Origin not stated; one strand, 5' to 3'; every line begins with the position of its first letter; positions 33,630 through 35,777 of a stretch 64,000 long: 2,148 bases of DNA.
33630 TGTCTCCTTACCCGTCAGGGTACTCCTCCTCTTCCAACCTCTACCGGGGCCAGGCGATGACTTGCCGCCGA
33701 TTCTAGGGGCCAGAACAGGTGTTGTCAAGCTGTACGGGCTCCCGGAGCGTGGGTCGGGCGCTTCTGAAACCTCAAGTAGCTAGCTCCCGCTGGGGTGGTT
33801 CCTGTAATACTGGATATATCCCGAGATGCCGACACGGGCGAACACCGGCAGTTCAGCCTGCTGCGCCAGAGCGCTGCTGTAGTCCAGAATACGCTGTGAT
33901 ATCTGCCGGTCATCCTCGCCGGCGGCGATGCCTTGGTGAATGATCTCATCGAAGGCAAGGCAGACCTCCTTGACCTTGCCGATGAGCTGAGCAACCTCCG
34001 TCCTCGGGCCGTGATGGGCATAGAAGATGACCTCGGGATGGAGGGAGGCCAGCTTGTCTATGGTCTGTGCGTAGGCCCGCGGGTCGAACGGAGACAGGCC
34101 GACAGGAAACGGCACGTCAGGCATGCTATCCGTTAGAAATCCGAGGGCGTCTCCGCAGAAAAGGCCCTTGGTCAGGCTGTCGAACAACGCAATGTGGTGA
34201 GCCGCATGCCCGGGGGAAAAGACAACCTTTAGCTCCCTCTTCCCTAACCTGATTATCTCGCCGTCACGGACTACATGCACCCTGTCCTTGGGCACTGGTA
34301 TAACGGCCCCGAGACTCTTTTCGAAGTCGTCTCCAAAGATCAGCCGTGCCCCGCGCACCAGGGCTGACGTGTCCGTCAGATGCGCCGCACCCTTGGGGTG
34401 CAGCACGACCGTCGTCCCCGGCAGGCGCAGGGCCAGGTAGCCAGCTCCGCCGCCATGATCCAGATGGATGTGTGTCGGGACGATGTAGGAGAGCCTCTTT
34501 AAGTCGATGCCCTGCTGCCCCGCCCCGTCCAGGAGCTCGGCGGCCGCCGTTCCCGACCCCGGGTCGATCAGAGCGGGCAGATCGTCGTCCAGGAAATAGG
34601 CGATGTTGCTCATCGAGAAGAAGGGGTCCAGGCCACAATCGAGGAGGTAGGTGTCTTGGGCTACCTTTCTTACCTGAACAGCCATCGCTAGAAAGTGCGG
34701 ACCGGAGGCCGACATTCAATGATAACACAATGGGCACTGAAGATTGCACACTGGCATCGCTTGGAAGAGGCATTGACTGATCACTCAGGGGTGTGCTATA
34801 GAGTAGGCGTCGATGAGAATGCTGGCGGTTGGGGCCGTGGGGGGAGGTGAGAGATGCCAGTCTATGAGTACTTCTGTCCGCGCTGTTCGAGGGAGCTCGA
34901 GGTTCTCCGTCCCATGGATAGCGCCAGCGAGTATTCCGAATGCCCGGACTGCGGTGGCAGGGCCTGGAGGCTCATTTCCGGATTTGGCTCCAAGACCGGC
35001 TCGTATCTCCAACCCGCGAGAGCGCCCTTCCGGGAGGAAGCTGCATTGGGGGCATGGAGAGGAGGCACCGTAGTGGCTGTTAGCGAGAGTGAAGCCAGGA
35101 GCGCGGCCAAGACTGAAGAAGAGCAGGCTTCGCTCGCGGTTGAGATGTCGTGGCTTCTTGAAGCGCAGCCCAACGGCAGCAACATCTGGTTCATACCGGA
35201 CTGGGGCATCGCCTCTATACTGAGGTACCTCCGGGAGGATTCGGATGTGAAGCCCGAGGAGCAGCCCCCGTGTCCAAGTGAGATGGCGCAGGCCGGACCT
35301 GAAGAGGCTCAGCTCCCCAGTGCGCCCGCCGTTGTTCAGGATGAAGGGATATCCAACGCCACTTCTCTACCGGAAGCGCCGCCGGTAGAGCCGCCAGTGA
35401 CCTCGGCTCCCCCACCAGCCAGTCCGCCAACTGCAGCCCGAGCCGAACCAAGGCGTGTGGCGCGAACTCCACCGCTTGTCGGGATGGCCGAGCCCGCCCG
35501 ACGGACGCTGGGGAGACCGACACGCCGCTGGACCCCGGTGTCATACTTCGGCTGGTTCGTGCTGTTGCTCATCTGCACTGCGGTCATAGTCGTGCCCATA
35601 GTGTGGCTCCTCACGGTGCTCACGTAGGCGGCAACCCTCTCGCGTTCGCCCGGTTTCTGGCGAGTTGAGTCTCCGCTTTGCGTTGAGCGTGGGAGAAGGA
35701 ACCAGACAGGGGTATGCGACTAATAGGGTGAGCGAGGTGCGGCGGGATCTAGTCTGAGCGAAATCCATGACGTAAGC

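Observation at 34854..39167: Two FmdB zinc-ribbon proteins share a private unannotated module; one is tail-anchored, the other carries an HNH nuclease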

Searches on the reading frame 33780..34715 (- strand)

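Call 3: search_protein_families(library=pfam, proteins=[window:33780-34715:-], max_evalue=0.1)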
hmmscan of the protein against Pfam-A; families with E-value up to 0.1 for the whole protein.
window:33780-34715:- (311 aa): 3 families
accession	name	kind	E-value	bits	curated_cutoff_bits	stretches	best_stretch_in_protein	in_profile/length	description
PF00753.33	Lactamase_B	-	1.7e-26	93.8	22.7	1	37-234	7-196/196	Metallo-beta-lactamase superfamily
PF12706.13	Lactamase_B_2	-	3.9e-05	23.8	27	1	49-187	4-126/200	Beta-lactamase superfamily domain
PF19583.5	ODP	-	0.00017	22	27.2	1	43-195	10-141/194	ODP family beta lactamase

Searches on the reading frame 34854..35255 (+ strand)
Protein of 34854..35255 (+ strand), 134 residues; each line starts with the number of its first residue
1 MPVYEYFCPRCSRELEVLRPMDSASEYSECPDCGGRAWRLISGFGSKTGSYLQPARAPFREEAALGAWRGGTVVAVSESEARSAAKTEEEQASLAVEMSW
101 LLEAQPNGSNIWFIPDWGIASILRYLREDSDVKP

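Call 59: predict_structure(alignment_id=A7)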
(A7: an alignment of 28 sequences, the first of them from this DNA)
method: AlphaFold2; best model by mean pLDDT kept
length: 134 residues; sequences in the alignment: 28
mean_pLDDT: 57.7   pTM: 0.33
mean pLDDT of the five models: 57.7, 57.2, 56.6, 55.0, 54.8
residues with pLDDT >= 90: 18; 70-90: 23; 50-70: 30; < 50: 63
segments of 3 or more residues with pLDDT < 50: 44-46, 48-94
pLDDT, mean of each block of 10 residues (from residue 1): 88 88 83 91 53 43 37 32 36 49 52 52 49 50
secondary structure, 60 per line:
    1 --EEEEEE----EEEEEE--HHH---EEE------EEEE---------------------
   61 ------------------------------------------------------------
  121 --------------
elements in order: E3-8 E13-18 E27-29 E36-39
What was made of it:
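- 34854..34976 (+): A: FmdB / Zn_ribbon_8 C4 ribbon (aa 1-41). AF2 pLDDT 83-91 (call 59).
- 35139..35237 (+): A: core of the shared block (aa 96-128), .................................. AF2 pLDDT about 50 with no secondary structure (call 59).
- AF2 gives no secondary structure there, even with a combined alignment of 28 sequences (call 59).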

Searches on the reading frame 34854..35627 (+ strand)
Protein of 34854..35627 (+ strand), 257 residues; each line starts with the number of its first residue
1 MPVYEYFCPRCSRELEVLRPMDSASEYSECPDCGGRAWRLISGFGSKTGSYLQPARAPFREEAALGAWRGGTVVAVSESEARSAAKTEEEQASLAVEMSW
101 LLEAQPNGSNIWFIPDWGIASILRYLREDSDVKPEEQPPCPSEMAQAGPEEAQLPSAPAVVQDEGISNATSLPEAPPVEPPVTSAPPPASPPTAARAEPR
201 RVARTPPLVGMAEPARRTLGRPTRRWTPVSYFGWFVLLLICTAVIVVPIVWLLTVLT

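Call 3: search_protein_families(library=pfam, proteins=[window:34854-35627:+], max_evalue=0.1)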
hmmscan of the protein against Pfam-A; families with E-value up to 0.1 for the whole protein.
window:34854-35627:+ (257 aa): 6 families
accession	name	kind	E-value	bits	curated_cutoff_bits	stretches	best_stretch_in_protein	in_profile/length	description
PF09723.15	Zn_ribbon_8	-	8.7e-11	42.1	34.4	1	1-41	1-41/41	Zinc ribbon domain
PF13453.11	Zn_ribbon_TFIIB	-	0.0043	16.8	22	1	8-35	2-27/41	Transcription factor zinc-finger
PF14369.11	Zn_ribbon_19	-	0.0047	17.5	30.8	1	6-35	3-29/35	zinc-ribbon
PF14354.12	Lar_restr_allev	-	0.043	14.5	28.6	1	8-49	6-35/58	Restriction alleviation protein Lar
PF01155.25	HypA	-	0.062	13.8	28.9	0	5-43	70-102/112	Hydrogenase/urease nickel incorporation, metallochaperone, hypA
PF24441.1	DUF7560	-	0.1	12.8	27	0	1-35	1-35/44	Family of unknown function (DUF7560)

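Call 5: find_homologous_proteins(query=window:34854-35627:+, max_evalue=0.001)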
Query window:34854-35627:+ (257 aa): 25 proteins with E <= 0.001 among 2757 candidates.
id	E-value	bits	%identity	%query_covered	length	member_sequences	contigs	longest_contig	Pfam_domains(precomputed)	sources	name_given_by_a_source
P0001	2.4e-166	570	100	100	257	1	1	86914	PF09723.16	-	-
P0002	3.7e-78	281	53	100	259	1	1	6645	PF09723.16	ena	-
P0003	8.4e-74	266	52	99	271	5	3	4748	PF09723.16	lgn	-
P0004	8.9e-73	263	51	99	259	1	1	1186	PF09723.16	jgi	-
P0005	3.7e-69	251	50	99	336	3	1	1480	PF09723.16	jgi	jgi:putative FmdB family regulatory protein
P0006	4.0e-69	251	51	93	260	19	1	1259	PF09723.16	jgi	jgi:putative FmdB family regulatory protein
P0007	6.0e-69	251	52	100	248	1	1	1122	PF09723.16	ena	-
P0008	5.8e-68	247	49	98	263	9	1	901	PF09723.16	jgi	-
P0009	8.2e-68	247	50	99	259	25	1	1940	PF09723.16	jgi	-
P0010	1.4e-67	246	49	99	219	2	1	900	PF09723.16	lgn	-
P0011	9.9e-67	243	50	99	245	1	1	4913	PF09723.16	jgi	jgi:putative FmdB family regulatory protein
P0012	1.3e-65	240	48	99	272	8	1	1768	PF09723.16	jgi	jgi:putative FmdB family regulatory protein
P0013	1.4e-65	240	51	99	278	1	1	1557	PF09723.16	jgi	jgi:putative FmdB family regulatory protein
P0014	1.6e-65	239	51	99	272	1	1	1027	PF09723.16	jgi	-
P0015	3.9e-65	238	49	99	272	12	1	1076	PF09723.16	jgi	-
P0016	1.4e-64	236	49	99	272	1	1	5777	PF09723.16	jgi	jgi:putative FmdB family regulatory protein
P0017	1.6e-64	236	50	99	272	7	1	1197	PF09723.16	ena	-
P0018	1.7e-64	236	47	98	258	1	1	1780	PF24441.2,PF09723.16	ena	-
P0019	2.4e-62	229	47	100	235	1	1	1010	PF09723.16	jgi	jgi:putative FmdB family regulatory protein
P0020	4.0e-61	225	48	99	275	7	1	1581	PF09723.16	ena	-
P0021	4.7e-60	221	43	99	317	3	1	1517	PF09723.16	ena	-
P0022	5.3e-60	221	44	98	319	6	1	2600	PF09723.16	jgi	-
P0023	9.2e-57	211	44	99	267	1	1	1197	PF09723.16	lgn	-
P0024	1.1e-54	204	51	84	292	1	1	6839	PF09723.16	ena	-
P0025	7.1e-28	116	54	47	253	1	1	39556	-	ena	-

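Call 6: search_protein_families(library=ncbifam, proteins=[window:34854-35627:+], max_evalue=0.1)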
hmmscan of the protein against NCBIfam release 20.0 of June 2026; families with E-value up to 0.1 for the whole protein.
window:34854-35627:+ (257 aa): 4 families
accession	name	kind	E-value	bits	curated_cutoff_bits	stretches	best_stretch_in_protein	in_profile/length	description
TIGR02605.1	CxxC_CxxC_SSSS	subfamily_domain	2.8e-13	49.7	31.3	1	1-48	1-50/52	FmdB family zinc ribbon protein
NF053663.1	RPWMISH_prot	domain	8.3e-08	33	120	1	1-42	1-41/115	RPWMISH domain-containing protein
NF041795.1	Brz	equivalog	0.05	14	100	0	1-23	1-23/60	transcriptional regulator Brz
NF041912.1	HVO_0758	equivalog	0.089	12.7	70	0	8-39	23-53/55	HVO_0758 family zinc finger protein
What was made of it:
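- Closest known: FmdB family zinc ribbon proteins. Same: The N-terminal roughly 41 residues of both A and B score above the curated cut-offs, including the MP.YEY.C start and the two CxxC pairs (calls 3, 6).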

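Call 7: search_protein_families(library=padloc, proteins=[window:34854-35627:+], max_evalue=0.1)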
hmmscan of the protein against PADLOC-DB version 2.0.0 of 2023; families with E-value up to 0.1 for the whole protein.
window:34854-35627:+ (257 aa): 0 families

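Call 24: find_encoding_contigs(protein=P0025, flank=10000, max_places=3)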
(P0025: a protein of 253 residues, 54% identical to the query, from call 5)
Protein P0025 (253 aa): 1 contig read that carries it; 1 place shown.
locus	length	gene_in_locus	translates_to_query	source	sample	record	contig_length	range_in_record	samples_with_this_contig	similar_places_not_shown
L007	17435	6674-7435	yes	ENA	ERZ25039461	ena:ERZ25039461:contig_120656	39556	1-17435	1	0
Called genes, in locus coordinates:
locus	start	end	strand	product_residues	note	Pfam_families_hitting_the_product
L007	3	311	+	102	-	?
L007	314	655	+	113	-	-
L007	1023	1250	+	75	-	PF02699:YajC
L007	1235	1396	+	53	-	PF02699:YajC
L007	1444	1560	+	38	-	-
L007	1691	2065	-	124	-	PF16326:ABC_tran_CTD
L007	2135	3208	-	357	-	PF02463:SMC_N (faint), PF13304:AAA_21 (faint), PF12848:ABC_tran_Xtn, PF00005:ABC_tran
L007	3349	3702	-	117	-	PF00005:ABC_tran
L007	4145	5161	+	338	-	PF05977:MFS_3, PF07690:MFS_1, PF13607:Succ_CoA_lig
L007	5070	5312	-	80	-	-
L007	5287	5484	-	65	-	-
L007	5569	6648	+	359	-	PF13384:HTH_23, PF13518:HTH_28, PF13551:HTH_29, PF13565:HTH_32, PF13358:DDE_3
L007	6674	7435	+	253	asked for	-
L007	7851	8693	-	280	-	PF02659:Mntp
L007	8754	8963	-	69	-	-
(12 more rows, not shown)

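Call 63: search_protein_families(library=phrogs, proteins=[window:34854-35627:+], max_evalue=0.01)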
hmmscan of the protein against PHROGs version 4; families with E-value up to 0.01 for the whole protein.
window:34854-35627:+ (257 aa): 1 family
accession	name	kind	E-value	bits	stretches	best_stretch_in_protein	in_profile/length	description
phrog_1076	-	transcription regulation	0.0027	18.2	1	1-38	91-127/339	FmdB-like transcriptional regulator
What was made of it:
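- No hit in Pfam, NCBIfam, PHROGs or PADLOC (calls 3, 6, 7, 63).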

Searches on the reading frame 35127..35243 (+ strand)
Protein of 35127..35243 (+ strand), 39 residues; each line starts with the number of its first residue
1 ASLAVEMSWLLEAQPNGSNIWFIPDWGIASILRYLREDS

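Call 25: search_protein_representatives(alignment_id=A3)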
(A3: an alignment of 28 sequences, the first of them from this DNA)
Query: 28 sequences, 39 profile positions. Proteins with E-value up to 0.001 (for the whole library): 25; up to 1e-10: 13; up to 1e-30: 0. The best 25 are listed.
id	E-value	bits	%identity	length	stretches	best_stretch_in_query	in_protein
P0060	2.9e-21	90.7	-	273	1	1-39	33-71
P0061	4.5e-21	90.1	-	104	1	2-39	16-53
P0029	6.9e-21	89.6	-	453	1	1-39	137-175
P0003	9.2e-21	89.2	-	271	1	1-38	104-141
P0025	2.4e-20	87.8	-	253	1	2-38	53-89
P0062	4.5e-20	87.0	-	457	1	2-38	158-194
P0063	3.4e-18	80.9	-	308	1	2-38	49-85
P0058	1.6e-15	72.4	-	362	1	2-38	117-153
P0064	1.6e-15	72.4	-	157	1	3-38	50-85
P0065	6.5e-15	70.4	-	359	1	3-38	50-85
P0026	2.9e-14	68.4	-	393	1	1-38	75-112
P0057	5.0e-13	64.4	-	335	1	3-38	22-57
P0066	7.1e-13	63.9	-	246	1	2-38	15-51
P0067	2.3e-10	55.9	-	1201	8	3-28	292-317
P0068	2.3e-10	55.9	-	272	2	4-37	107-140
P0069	1.1e-08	50.6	-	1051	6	3-30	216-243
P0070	2.2e-07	46.4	-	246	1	3-38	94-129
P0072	1.4e-06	43.8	-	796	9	3-22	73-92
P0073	2.0e-06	43.3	-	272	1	3-38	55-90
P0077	4.5e-04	35.7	-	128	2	9-24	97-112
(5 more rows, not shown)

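Call 28: search_protein_families(library=pfam, proteins=[P0062, P0063, P0065, P0066, P0067, P0068, P0069, P0070, P0072, P0073], max_evalue=0.01)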
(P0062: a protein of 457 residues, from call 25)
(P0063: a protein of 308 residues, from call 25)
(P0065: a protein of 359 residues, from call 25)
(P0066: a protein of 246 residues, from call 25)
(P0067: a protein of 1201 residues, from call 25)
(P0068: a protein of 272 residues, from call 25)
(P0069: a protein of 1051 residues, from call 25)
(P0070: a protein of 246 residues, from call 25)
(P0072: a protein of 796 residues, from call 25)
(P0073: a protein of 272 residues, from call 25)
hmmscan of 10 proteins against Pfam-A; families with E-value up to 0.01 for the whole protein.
P0062 (457 aa): 2 families
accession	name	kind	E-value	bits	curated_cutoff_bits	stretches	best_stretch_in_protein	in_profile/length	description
PF09723.15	Zn_ribbon_8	-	2.2e-10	40.8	34.4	1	17-57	1-41/41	Zinc ribbon domain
PF01844.29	HNH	-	8.5e-05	23.1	21.4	1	370-402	12-41/47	HNH endonuclease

P0063 (308 aa): 0 families

P0065 (359 aa): 2 families
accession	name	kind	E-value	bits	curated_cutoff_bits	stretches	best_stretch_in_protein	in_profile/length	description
PF01844.29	HNH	-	2.7e-05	24.7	21.4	1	236-291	1-45/47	HNH endonuclease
PF14279.12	HNH_5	-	0.0017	18.7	27.5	1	250-294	6-47/56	HNH endonuclease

P0066 (246 aa): 0 families

P0067 (1201 aa): 2 families
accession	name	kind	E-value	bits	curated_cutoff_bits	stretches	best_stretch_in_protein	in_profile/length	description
PF19891.5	DUF6364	-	7.6e-05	23.5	27.3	0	501-528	11-38/70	Family of unknown function (DUF6364)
PF19622.4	DUF6127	-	0.0073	16.8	27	0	356-389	3-36/63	Family of unknown function (DUF6127)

P0068 (272 aa): 0 families

P0069 (1051 aa): 5 families
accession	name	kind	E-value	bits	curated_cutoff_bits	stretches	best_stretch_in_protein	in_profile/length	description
PF19891.5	DUF6364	-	3.3e-17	63.1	27.3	0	364-389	10-35/70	Family of unknown function (DUF6364)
PF21861.2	RepB_C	-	0.00068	20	27.3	0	111-133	10-32/58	Replication protein RepB, C-terminal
PF03861.19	ANTAR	-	0.0013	18.9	27.3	0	296-318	21-43/54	ANTAR domain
PF10975.14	DUF2802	-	0.0066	17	33.5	0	347-366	41-60/68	Protein of unknown function (DUF2802)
PF25428.1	DUF7894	-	0.0079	15.9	27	0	329-389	17-78/242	Domain of unknown function (DUF7894)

P0070 (246 aa): 1 family
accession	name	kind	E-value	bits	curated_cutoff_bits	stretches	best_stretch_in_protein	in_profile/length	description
PF09723.15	Zn_ribbon_8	-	3.8e-08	33.6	34.4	1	1-39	1-39/41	Zinc ribbon domain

P0072 (796 aa): 14 families
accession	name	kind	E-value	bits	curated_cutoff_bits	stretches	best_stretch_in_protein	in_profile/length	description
PF23284.2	KOW2_Spt5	-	1.7e-17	63.4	28.9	0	25-41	12-28/50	Transcription elongation factor SPT5, second KOW domain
PF21425.3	DTP-pb9_A-dom_N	-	2.7e-13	50.3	27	0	45-75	11-41/84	Distal tail protein pb9, A domain, N-terminal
PF16225.10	DUF4884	-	3.1e-13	49.7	30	0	29-38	35-44/49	Domain of unknown function (DUF4884)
PF21707.3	ABC_AB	-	5.6e-08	33.3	27.5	0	65-121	8-64/100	Emaravirus ABC_AB protein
PF13318.11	AtzG-like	-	6.5e-08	33.3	24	0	6-24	19-37/50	1-carboxybiuret hydrolase subunit AtzG-like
PF05714.16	PFam54_60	-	2.9e-07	30.8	27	0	9-58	107-156/185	Borrelia Bbcrasp-1 domain containing protein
PF06729.17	CENP-R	-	3.8e-07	30.5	27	0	66-111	47-91/138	Kinetochore component, CENP-R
PF05591.17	T6SS_VipA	-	4.9e-07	30.1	24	0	67-116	82-131/155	Type VI secretion system, VipA, VC_A0107 or Hcp2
PF11841.14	ELMO_ARM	-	1.3e-06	28.8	27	0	38-105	60-124/154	ELMO, armadillo-like helical domain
PF20667.3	Sec10_N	-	2.4e-06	28.1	27.4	0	660-716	10-67/118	Exocyst complex component Sec10, N-terminal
PF10232.14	Med8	-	3.9e-06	27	28.3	0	734-786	15-68/231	Mediator of RNA polymerase II transcription complex subunit 8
PF24287.1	DUF7475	-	9.4e-06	26.3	31.3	0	78-112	26-60/115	Family of unknown function (DUF7475)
PF18084.6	ARTD15_N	-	1.1e-05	25.9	26.3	0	9-43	42-76/80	ARTD15 N-terminal domain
PF04764.17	DUF613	-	0.0067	17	25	0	86-111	82-107/120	Protein of unknown function (DUF613)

P0073 (272 aa): 0 families

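Call 29: find_related_loci(query=A3, collection=metagenome_contigs, flank=10000)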
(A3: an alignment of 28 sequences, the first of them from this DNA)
Query A3 (39 aa) in metagenome_contigs; peptide patterns used: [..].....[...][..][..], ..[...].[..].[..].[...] (x = any residue, [..] = any of these).
70 stretches matched a pattern; 32 encode a relative of the query (tblastn E <= 1e-3); 31 distinct loci.
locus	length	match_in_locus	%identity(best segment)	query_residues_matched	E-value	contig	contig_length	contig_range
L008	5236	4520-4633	87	2-39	3e-20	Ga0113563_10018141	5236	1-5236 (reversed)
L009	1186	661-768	92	4-39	3e-20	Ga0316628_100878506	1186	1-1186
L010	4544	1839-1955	85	1-39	4e-20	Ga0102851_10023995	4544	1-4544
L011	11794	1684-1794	92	2-38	5e-20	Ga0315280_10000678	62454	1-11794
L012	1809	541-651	89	2-38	1e-19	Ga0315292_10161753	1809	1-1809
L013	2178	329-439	89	2-38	2e-19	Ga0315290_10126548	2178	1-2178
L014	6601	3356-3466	86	2-38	3e-19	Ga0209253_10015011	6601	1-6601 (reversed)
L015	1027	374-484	86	2-38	8e-19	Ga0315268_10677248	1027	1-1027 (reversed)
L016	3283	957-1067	84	2-38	1e-18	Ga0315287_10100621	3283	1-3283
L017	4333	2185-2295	84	2-38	1e-18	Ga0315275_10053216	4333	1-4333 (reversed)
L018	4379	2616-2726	84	2-38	1e-18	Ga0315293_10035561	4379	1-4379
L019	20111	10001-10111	81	2-38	7e-18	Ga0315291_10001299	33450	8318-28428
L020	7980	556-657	85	4-37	2e-16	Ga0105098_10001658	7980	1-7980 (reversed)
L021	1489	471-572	85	4-37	2e-16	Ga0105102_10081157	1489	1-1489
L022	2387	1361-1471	68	1-37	3e-15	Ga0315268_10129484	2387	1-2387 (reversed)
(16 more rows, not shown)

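Call 30: find_related_loci(query=A3, collection=viral_contigs, flank=10000)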
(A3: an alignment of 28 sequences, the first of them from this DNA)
Query A3 (39 aa) in viral_contigs; peptide patterns used: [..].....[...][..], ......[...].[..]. (x = any residue, [..] = any of these).
20 stretches matched a pattern, but none encodes a relative of the query by tblastn (E <= 1e-3).

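Call 39: search_solved_structures(query=A3, max_evalue=10, show_alignments=2)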
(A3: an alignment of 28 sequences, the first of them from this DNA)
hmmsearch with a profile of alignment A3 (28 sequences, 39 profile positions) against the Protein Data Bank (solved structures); distinct sequences matched with E-value up to 10: 2.
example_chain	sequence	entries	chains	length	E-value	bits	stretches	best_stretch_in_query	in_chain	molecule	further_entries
6gxs_A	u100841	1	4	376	1.6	11.5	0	8-19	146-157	CV39L lectin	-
5nrl_E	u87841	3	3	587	7.2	9.4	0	27-38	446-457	66 kDa U4/U6.U5 small nuclear ribonucleoprotein component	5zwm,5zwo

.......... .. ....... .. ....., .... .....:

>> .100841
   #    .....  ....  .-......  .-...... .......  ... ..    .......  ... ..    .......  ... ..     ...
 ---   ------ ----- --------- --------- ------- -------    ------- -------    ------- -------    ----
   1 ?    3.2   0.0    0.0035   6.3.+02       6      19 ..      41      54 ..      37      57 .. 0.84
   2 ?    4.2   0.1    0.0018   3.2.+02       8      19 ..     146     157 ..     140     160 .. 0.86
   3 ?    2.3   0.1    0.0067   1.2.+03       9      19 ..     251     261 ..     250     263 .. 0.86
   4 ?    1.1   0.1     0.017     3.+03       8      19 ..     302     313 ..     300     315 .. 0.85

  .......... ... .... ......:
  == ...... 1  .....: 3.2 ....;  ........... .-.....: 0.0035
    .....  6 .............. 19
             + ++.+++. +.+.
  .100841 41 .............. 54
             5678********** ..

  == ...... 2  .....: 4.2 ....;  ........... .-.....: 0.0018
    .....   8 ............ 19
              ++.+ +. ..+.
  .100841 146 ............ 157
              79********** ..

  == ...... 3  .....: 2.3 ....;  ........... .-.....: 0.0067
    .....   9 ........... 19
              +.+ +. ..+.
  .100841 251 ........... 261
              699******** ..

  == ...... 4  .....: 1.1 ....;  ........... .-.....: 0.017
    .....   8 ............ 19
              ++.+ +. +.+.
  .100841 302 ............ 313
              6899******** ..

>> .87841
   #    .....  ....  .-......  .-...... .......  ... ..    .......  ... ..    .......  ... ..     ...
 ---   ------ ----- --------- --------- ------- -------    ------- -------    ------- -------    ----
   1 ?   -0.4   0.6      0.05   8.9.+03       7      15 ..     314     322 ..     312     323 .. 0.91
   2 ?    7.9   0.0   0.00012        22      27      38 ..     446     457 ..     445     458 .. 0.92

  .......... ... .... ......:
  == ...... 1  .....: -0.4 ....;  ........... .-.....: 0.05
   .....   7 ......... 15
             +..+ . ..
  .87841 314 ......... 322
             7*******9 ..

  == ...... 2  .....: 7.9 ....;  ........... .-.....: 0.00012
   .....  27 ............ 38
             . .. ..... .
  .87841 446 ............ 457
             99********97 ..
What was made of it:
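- Tried and rejected: Pfam, NCBIfam, PADLOC, PHROGs and a PDB profile search were all negative (calls 3, 6, 7, 39, 63).
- A PDB profile search gives E above 1 (call 39).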
